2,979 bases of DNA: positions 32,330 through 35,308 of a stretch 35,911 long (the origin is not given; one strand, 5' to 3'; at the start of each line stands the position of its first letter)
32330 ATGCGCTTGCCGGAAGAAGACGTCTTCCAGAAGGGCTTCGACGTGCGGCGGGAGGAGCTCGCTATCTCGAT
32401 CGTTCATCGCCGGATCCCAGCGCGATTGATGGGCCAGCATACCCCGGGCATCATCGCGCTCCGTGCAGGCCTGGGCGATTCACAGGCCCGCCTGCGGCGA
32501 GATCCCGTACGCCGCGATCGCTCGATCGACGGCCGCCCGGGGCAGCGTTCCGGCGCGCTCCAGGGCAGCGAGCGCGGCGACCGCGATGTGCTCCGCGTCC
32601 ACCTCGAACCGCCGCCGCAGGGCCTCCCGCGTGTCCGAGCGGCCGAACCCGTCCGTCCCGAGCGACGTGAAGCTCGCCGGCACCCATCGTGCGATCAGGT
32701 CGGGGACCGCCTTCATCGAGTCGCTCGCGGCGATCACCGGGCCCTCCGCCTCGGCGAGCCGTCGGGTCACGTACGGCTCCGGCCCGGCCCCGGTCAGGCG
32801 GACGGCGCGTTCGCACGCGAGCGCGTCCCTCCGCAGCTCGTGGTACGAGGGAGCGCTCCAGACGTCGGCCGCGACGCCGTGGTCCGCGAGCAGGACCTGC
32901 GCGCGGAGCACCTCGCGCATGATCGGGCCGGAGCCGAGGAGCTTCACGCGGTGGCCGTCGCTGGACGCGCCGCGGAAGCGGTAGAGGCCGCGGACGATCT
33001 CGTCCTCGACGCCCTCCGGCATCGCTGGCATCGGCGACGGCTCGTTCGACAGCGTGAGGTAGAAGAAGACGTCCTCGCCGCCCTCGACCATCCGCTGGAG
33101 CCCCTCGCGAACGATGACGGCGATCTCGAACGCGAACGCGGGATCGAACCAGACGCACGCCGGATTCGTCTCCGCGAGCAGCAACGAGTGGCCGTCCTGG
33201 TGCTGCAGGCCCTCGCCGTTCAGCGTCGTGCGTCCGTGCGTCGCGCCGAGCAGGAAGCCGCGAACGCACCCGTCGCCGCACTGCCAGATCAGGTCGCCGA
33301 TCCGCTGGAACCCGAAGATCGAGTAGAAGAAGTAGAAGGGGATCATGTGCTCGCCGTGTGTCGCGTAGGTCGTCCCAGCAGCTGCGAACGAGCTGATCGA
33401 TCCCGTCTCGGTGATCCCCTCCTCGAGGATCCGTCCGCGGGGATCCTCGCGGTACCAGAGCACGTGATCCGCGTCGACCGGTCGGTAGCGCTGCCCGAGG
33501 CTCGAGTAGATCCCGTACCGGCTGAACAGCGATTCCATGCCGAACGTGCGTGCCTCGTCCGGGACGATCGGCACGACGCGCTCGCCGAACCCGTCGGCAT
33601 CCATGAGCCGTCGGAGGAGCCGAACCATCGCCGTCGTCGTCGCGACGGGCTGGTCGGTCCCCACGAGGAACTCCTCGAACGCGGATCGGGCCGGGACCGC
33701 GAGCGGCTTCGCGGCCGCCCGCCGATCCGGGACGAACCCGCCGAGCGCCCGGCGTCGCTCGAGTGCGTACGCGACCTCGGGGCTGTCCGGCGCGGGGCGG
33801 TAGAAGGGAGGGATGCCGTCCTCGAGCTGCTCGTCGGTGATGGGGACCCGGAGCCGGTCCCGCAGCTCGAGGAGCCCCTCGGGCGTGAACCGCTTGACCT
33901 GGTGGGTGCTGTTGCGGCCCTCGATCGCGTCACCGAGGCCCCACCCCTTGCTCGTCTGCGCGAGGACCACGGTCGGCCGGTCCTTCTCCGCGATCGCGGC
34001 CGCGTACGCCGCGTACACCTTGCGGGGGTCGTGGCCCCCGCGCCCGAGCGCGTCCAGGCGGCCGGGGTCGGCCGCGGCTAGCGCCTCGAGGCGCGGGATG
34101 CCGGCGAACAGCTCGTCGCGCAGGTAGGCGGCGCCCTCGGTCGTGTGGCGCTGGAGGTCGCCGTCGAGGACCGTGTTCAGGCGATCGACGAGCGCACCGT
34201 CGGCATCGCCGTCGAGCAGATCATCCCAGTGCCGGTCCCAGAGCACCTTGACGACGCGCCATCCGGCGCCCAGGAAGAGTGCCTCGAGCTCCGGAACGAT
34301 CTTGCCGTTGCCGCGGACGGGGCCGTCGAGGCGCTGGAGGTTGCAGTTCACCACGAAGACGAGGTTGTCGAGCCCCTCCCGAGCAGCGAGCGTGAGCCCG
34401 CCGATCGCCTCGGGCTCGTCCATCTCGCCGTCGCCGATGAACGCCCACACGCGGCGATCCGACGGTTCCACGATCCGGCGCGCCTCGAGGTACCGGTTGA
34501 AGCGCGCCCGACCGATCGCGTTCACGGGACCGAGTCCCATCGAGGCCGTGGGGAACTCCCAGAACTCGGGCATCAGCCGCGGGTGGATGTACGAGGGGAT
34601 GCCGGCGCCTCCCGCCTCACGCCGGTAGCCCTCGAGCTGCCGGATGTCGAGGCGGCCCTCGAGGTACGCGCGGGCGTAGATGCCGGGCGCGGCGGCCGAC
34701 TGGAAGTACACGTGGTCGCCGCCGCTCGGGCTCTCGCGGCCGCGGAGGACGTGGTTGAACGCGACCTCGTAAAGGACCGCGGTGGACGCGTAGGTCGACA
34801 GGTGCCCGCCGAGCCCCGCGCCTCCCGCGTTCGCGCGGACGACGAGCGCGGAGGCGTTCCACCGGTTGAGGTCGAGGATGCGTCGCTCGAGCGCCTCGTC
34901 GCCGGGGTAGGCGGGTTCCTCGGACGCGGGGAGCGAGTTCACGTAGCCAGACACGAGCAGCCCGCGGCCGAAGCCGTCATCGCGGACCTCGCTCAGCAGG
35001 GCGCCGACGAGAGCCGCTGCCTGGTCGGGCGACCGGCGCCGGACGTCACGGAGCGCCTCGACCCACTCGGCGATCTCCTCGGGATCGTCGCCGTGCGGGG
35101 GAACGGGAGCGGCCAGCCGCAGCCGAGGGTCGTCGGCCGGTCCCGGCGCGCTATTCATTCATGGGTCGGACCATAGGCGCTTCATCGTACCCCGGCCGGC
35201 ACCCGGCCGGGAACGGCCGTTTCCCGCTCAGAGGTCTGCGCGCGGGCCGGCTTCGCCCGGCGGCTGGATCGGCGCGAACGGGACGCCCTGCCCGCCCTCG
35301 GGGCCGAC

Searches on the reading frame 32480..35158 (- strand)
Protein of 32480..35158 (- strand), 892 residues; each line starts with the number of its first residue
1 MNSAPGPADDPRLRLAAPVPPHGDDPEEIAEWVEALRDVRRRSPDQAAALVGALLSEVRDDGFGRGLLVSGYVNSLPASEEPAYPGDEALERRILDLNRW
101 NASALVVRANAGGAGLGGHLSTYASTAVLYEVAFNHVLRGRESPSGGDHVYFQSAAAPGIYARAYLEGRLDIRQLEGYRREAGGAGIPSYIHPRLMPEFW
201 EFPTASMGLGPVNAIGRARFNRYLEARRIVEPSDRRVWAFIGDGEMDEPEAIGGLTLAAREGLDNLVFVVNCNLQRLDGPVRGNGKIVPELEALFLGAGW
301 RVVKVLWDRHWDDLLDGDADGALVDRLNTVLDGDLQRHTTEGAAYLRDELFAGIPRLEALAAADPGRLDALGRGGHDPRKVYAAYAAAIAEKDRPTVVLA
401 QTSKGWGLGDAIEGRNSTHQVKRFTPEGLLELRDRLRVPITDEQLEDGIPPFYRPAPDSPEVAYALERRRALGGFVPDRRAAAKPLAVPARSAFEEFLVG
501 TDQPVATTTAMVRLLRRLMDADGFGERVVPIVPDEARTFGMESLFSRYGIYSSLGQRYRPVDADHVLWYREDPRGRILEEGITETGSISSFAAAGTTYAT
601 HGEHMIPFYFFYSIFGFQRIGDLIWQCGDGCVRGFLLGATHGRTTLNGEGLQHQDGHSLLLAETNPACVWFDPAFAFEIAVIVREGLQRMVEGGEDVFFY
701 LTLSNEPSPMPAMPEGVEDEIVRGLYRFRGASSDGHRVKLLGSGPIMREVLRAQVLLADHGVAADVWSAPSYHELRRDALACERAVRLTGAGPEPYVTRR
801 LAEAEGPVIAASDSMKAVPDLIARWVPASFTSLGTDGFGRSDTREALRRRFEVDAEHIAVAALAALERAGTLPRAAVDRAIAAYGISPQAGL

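Call 10: search_protein_families(library=pfam, proteins=[window:32480-35158:-], max_evalue=0.001)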
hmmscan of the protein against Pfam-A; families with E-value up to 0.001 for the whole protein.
window:32480-35158:- (892 aa): 3 families
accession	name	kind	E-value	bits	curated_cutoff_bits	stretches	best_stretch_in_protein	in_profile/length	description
PF17831.6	PDH_E1_M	-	3.2e-79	265.9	23.2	1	504-707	22-225/229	Pyruvate dehydrogenase E1 component middle domain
PF22613.1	Transketolase_C_1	-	1.1e-19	71.1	27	1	724-854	1-113/113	Transketolase-like TK C-terminal domain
PF00456.26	Transketolase_N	-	1.9e-10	40.7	22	1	160-306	69-214/334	Transketolase, thiamine diphosphate binding domain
